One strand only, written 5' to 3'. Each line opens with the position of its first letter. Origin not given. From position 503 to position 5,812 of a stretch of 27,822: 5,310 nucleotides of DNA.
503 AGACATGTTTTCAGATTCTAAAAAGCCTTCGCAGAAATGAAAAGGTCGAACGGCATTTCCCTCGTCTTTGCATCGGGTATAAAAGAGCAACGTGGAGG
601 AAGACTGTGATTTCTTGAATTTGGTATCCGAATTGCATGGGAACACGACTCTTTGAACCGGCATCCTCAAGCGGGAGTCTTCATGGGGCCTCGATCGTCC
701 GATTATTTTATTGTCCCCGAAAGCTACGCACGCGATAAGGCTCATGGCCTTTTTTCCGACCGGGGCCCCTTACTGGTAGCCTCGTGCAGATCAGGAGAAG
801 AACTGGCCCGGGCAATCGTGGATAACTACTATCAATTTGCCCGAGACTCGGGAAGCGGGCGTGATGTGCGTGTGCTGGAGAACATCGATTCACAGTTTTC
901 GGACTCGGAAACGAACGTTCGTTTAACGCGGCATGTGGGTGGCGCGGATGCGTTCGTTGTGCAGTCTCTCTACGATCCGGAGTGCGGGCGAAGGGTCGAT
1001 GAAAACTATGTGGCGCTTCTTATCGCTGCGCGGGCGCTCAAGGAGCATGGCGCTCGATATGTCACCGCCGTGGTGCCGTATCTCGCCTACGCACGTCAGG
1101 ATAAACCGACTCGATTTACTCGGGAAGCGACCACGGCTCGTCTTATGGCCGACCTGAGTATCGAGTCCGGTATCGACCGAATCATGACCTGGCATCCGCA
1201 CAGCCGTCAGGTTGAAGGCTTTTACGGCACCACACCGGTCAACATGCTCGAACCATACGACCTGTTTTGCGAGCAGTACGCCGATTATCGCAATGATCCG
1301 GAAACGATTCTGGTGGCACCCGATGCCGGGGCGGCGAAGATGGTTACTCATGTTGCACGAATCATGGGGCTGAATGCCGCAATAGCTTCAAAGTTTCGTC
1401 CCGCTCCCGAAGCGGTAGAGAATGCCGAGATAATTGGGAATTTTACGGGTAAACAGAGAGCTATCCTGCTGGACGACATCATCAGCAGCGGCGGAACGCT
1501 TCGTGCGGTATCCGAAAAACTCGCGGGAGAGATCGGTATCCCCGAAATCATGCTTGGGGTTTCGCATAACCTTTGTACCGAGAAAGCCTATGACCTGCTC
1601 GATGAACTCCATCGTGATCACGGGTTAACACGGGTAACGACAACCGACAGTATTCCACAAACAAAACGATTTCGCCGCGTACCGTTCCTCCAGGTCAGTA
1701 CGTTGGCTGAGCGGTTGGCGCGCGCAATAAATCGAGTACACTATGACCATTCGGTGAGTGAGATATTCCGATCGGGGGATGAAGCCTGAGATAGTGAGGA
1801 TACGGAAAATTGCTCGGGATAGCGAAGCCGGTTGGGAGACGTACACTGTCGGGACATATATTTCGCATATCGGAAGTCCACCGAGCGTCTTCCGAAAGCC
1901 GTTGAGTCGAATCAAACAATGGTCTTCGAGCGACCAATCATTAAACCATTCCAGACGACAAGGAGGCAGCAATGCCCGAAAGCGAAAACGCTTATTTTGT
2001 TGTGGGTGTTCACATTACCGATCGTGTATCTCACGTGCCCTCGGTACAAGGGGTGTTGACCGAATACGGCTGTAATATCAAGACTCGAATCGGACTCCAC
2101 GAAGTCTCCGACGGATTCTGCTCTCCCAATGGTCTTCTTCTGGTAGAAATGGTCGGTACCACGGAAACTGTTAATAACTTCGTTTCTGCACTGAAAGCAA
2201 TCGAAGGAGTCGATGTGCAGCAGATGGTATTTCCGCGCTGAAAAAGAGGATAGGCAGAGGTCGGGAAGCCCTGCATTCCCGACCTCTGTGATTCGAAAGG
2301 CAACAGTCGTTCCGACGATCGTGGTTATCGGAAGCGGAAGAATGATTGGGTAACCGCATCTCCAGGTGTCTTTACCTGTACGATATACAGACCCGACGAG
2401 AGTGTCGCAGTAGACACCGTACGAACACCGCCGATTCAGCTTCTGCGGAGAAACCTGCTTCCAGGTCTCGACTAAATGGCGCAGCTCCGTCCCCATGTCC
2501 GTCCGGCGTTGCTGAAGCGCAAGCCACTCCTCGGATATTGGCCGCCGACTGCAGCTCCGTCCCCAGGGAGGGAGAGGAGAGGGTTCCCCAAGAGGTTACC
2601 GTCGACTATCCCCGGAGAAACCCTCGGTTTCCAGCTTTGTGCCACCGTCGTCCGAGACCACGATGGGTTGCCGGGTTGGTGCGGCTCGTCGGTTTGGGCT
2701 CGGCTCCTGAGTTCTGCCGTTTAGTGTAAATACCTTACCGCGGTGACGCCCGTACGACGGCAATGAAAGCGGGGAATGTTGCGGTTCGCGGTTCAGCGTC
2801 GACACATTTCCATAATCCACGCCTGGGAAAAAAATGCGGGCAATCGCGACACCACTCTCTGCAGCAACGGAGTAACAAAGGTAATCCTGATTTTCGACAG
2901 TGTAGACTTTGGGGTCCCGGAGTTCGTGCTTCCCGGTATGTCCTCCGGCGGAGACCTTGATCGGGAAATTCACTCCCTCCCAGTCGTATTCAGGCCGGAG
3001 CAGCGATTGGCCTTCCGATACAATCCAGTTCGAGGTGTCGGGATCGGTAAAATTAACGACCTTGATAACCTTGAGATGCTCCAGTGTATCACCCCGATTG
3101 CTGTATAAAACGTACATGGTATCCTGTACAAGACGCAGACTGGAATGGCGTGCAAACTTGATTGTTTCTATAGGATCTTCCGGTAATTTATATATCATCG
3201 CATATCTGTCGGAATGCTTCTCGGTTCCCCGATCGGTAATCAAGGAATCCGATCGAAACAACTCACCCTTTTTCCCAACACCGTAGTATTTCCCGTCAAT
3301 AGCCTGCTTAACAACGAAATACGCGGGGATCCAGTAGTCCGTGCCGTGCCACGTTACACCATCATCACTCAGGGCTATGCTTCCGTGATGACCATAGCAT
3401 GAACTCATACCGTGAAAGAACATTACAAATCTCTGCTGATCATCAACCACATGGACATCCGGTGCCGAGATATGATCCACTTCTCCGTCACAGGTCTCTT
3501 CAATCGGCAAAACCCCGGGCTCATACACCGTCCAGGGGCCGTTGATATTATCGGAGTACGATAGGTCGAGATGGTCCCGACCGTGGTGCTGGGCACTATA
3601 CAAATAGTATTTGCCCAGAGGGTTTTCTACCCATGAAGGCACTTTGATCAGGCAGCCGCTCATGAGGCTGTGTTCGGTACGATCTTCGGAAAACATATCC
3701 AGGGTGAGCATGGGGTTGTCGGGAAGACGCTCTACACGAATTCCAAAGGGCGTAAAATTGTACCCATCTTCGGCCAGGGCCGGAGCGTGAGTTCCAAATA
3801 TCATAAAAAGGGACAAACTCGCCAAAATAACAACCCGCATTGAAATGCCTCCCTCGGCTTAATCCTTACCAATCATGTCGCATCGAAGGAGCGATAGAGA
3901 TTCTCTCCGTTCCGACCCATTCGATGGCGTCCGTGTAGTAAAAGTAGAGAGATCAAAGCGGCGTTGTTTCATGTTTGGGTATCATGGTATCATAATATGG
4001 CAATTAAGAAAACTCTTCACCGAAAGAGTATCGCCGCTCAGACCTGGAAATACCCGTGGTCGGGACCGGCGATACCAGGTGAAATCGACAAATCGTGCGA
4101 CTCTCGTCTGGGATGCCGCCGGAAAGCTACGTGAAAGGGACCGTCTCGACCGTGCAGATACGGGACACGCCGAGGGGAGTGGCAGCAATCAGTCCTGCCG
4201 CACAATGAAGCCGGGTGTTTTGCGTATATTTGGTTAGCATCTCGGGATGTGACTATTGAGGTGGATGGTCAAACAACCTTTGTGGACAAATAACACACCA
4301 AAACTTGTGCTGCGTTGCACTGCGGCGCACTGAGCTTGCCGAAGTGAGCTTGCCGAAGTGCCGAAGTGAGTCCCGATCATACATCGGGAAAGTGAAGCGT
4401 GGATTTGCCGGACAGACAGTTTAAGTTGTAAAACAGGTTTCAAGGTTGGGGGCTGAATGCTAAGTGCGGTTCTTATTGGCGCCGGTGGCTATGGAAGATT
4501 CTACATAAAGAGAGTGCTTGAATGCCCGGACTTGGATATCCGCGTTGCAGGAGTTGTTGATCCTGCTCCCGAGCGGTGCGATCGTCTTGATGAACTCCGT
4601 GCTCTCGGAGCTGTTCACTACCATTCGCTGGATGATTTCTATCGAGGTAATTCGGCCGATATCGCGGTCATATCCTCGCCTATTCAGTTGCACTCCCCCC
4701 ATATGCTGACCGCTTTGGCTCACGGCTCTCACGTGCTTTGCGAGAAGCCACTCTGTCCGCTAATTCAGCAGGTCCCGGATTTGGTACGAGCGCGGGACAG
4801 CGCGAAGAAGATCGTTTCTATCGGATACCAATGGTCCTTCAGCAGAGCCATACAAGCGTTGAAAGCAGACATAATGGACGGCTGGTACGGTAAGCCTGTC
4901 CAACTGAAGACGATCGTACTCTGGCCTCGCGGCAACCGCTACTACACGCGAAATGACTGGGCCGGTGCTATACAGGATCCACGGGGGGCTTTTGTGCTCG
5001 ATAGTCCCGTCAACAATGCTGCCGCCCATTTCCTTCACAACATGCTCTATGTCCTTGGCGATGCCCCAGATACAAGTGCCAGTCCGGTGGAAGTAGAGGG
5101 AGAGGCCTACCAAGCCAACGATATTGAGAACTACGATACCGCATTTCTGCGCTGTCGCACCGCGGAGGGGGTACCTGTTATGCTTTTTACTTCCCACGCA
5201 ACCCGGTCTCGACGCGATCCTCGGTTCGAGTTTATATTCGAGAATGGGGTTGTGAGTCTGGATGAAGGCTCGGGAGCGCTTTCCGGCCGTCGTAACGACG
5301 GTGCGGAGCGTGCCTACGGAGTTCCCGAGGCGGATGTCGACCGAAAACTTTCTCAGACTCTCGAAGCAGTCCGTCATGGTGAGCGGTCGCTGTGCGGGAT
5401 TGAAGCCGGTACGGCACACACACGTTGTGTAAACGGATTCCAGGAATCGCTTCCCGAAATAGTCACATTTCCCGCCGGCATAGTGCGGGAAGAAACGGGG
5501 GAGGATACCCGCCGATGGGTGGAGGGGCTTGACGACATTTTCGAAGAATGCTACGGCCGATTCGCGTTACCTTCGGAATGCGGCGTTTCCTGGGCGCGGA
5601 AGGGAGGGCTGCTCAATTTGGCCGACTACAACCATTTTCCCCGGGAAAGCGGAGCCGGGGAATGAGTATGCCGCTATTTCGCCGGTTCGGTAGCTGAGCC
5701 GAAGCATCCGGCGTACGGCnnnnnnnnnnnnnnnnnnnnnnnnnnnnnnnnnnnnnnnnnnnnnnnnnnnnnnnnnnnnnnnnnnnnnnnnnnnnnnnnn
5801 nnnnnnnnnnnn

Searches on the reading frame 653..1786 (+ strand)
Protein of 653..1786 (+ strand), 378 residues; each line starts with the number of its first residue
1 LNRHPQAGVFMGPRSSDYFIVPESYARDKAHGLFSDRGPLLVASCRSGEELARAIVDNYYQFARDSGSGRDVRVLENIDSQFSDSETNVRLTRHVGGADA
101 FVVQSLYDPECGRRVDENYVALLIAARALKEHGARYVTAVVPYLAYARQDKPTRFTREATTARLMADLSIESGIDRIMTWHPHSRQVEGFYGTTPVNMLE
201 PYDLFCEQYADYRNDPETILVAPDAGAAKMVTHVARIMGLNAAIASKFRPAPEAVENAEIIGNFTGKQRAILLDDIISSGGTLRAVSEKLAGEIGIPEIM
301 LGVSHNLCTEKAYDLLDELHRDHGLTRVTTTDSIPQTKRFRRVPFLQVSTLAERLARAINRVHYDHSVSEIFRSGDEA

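Call 37: search_protein_families(library=pfam, proteins=[window:653-1786:+], max_evalue=0.01)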
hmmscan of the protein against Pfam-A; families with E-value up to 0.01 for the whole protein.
window:653-1786:+ (378 aa): 4 families
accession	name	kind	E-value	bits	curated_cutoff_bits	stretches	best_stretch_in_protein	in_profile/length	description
PF13793.12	Pribosyltran_N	-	1.2e-23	83.6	25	1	42-169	3-113/117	N-terminal domain of ribose phosphate pyrophosphokinase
PF14572.12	Pribosyl_synth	-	2.6e-08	34.5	27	1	259-373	76-184/184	Phosphoribosyl synthetase-associated domain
PF00156.33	Pribosyltran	-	5.1e-08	32.8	26.3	1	213-300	26-119/158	Phosphoribosyl transferase domain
PF24390.1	PRTase-CE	-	0.0036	17.6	27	1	256-319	95-158/253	PRTase-CE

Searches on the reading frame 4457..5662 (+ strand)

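Call 16: search_protein_families(library=pfam, proteins=[window:4457-5662:+], max_evalue=0.01)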
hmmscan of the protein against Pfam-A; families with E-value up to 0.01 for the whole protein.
window:4457-5662:+ (402 aa): 2 families
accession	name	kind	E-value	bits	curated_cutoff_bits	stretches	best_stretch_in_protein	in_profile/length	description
PF01408.29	GFO_IDH_MocA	-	1.7e-18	67.9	24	1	4-124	3-120/120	Oxidoreductase family, NAD-binding Rossmann fold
PF22725.1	GFO_IDH_MocA_C3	-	7.9e-08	32.8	27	1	132-266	1-123/124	GFO/IDH/MocA C-terminal domain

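Call 17: search_protein_families(library=phrogs, proteins=[window:4457-5662:+], max_evalue=0.001)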
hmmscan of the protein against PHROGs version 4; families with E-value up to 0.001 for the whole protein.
window:4457-5662:+ (402 aa): 0 families
